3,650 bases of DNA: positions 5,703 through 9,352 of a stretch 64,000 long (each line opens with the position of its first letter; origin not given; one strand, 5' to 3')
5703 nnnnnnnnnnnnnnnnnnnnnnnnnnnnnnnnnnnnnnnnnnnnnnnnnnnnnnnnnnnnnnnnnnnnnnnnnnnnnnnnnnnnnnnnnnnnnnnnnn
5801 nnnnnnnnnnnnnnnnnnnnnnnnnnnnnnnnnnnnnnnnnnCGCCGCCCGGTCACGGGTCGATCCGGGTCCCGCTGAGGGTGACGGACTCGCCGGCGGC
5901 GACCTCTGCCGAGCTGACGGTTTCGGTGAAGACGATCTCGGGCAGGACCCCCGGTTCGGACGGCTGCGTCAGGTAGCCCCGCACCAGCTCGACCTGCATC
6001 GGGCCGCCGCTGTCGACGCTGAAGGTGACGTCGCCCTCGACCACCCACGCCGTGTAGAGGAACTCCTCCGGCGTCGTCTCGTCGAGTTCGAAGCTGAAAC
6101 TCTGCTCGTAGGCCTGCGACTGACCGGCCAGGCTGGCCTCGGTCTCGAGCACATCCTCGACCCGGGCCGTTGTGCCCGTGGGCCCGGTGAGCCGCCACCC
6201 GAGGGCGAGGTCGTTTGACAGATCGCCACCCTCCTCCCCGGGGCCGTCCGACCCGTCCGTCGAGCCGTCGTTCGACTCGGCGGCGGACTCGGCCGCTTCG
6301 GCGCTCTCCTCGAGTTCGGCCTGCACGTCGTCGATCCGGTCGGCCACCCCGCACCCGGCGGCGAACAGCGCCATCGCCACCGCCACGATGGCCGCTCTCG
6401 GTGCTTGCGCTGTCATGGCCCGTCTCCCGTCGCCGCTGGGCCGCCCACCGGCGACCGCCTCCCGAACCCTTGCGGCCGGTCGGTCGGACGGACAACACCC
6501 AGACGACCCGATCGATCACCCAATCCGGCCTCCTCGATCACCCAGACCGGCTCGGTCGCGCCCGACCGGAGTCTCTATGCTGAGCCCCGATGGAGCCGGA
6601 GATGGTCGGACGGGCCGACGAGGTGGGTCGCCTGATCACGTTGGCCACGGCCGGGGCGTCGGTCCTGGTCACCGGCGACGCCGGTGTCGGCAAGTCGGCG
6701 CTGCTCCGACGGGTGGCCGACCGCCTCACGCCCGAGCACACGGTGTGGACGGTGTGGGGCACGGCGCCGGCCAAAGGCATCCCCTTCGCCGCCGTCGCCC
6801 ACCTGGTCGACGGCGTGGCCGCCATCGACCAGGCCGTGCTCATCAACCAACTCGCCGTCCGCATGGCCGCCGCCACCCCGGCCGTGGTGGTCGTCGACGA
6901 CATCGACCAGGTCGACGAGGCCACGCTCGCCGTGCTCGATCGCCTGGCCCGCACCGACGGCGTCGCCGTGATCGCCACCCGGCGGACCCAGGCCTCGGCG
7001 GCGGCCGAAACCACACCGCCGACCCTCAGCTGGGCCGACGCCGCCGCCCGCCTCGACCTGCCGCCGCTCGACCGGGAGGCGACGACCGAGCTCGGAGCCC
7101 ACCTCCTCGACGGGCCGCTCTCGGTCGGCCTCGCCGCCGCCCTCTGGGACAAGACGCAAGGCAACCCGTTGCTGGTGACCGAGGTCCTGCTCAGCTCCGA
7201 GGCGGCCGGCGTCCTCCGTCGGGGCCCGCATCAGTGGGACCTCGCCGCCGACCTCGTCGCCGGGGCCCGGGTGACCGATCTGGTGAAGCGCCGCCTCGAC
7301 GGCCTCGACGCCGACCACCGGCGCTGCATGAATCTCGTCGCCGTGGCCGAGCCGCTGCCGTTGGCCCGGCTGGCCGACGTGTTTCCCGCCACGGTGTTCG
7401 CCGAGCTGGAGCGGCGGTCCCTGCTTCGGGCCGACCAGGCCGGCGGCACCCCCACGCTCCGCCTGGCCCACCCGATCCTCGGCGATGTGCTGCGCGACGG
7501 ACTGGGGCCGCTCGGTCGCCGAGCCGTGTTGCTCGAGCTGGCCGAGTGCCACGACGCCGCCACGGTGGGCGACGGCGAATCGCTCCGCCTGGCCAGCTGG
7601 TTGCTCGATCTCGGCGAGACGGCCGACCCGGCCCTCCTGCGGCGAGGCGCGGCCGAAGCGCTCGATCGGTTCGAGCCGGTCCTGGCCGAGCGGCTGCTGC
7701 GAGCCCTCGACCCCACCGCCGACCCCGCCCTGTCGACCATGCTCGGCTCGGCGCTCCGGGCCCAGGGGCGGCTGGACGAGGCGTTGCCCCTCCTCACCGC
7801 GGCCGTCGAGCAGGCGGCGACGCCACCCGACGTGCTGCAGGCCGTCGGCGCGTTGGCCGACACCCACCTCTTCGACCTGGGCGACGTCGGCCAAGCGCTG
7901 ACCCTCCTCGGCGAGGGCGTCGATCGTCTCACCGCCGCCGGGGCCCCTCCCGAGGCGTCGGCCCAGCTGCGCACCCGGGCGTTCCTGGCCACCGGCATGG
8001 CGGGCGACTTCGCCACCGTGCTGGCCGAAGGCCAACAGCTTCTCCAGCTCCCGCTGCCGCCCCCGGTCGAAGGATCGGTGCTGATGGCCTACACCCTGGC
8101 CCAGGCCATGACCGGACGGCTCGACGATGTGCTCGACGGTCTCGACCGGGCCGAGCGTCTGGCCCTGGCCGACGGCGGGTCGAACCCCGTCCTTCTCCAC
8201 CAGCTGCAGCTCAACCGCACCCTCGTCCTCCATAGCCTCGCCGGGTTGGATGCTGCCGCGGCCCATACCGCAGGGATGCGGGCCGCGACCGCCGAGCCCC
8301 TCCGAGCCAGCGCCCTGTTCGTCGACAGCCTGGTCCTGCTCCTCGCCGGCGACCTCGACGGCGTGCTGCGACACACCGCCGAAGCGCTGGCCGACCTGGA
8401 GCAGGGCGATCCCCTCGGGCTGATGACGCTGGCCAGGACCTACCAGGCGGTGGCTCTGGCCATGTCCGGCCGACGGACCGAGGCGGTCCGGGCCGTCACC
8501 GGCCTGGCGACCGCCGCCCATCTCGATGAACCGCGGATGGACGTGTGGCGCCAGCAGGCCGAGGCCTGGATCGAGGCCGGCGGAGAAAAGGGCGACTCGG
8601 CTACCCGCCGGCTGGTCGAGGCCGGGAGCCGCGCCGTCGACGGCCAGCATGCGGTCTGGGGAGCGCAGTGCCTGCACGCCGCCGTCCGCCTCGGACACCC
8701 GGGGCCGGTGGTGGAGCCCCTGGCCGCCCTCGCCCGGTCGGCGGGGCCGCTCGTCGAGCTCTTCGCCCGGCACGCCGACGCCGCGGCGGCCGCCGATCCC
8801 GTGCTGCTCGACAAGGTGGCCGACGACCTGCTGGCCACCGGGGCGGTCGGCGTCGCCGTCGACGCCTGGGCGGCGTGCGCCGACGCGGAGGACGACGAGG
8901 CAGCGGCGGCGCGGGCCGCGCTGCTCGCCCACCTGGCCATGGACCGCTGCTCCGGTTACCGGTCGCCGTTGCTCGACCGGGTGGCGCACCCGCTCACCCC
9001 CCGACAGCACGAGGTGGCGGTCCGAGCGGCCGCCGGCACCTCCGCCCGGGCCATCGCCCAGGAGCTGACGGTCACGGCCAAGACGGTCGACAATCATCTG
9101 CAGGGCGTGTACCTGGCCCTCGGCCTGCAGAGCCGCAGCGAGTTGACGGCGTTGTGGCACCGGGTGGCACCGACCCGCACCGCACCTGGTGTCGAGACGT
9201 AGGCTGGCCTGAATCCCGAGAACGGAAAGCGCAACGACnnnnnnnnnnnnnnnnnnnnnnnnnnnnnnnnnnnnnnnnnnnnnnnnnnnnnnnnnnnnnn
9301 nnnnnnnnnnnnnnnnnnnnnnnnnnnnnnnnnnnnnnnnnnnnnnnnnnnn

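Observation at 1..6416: Tightly coupled four-gene Rhs operon with no recognisable export tag and no small immunity gene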

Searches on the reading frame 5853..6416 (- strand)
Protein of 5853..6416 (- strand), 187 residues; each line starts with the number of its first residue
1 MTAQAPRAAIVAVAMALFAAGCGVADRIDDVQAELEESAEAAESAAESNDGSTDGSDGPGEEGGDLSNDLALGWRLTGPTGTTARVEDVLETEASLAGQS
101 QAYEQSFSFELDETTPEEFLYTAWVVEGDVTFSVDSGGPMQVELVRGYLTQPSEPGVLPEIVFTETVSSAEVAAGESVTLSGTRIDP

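Call 5: search_protein_families(library=pfam, proteins=[window:5853-6416:-], max_evalue=0.1)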
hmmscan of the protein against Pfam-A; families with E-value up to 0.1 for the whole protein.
window:5853-6416:- (187 aa): 0 families

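Call 6: search_protein_families(library=ncbifam, proteins=[window:5853-6416:-], max_evalue=0.1)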
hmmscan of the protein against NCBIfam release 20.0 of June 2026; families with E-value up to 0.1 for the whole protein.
window:5853-6416:- (187 aa): 0 families

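Call 37: find_homologous_proteins(query=window:5853-6416:-, max_evalue=0.001)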
Query window:5853-6416:- (187 aa): 2 proteins with E <= 0.001 among 518 candidates.
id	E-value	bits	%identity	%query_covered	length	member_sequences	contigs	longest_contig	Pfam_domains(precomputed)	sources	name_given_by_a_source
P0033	2.4e-111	388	100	100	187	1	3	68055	-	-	-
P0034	2.3e-56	209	58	93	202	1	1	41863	-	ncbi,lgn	-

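Call 43: find_encoding_contigs(protein=P0033, flank=10000, max_places=4)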
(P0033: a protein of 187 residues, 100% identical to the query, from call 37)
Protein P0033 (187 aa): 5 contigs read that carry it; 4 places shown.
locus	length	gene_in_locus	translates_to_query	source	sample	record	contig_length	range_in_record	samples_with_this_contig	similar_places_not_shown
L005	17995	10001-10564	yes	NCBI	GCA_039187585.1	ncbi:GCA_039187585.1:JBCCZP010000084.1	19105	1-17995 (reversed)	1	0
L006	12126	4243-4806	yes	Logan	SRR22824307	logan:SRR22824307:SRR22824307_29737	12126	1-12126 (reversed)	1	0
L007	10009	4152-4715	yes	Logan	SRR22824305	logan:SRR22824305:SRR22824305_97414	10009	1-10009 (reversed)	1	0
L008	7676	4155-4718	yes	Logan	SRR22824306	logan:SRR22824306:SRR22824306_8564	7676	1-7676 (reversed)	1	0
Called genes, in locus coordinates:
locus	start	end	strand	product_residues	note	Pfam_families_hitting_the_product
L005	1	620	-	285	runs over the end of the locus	PF12844:HTH_19 (weak), PF13560:HTH_31 (weak), PF19054:DUF5753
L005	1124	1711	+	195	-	PF08281:Sigma70_r4_2, PF00196:GerE (weak), PF13384:HTH_23 (weak)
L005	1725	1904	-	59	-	-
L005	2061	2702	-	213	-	-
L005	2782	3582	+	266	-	PF20434:BD-FAE, PF00326:Peptidase_S9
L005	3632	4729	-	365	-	PF00089:Trypsin, PF13365:Trypsin_2, PF00595:PDZ, PF13180:PDZ_2, PF17820:PDZ_6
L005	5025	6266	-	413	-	PF02771:Acyl-CoA_dh_N, PF02770:Acyl-CoA_dh_M, PF00441:Acyl-CoA_dh_1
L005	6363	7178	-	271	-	PF02585:PIG-L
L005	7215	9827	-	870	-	PF13191:AAA_16, PF13401:AAA_22 (weak), PF25199:nSTAND_NTPase5 (faint), PF00196:GerE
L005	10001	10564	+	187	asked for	-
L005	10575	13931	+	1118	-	PF25023:TEN_YD-shell, PF05593:RHS_repeat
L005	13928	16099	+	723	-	PF00094:VWD, PF13360:PQQ_2 (weak)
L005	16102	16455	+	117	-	-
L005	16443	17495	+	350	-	PF13367:PrsW-protease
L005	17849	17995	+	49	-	PF00296:Bac_luciferase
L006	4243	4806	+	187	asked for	-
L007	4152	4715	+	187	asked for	-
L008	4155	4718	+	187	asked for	-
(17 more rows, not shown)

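Call 74: find_related_loci(query=A4, collection=metagenome_contigs, flank=10000)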
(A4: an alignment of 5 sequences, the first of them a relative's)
Query A4 (350 aa) in metagenome_contigs; peptide patterns used: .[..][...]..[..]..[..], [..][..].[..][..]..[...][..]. (x = any residue, [..] = any of these).
600 stretches matched a pattern (row limit reached: there are more); 10 encode a relative of the query (tblastn E <= 1e-3); 10 distinct loci.
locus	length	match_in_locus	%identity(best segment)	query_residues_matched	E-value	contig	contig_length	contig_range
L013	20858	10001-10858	30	34-304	4e-15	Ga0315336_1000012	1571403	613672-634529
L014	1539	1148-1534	37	71-198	9e-13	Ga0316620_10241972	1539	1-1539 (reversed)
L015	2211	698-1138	31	34-179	3e-9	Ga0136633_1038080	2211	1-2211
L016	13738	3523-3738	37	118-196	3e-7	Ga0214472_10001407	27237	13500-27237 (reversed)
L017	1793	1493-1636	38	131-182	2e-6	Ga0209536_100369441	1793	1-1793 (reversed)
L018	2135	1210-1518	36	95-186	2e-6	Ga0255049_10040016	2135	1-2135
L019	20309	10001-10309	35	95-186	6e-6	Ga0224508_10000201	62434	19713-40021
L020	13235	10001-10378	29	58-186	1e-5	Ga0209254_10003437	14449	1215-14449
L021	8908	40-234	36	118-186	2e-5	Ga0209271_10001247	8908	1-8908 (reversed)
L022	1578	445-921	26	9-186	2e-5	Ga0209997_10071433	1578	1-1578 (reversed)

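Call 95: search_protein_families(library=padloc, proteins=[window:5853-6416:-, L005:16102-16455:+, L005:16443-17495:+], max_evalue=0.001)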
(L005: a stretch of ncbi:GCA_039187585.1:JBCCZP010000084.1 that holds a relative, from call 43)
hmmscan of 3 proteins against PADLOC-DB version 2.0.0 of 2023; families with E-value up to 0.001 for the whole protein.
window:5853-6416:- (187 aa): 0 families

L005:16102-16455:+ (117 aa): 0 families

L005:16443-17495:+ (350 aa): 0 families

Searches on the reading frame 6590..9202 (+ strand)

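Call 95: search_protein_families(library=padloc, proteins=[window:6590-9202:+], max_evalue=0.001)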
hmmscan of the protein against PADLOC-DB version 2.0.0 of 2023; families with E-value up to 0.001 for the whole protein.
window:6590-9202:+ (870 aa): 2 families
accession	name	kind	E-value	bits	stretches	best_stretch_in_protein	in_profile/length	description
PDLC01851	CARF3--CARF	-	4.1e-06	24.4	1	798-843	206-251/279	-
PDLC01855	CARF3--CARF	-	0.00013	19.8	1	754-841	172-257/288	-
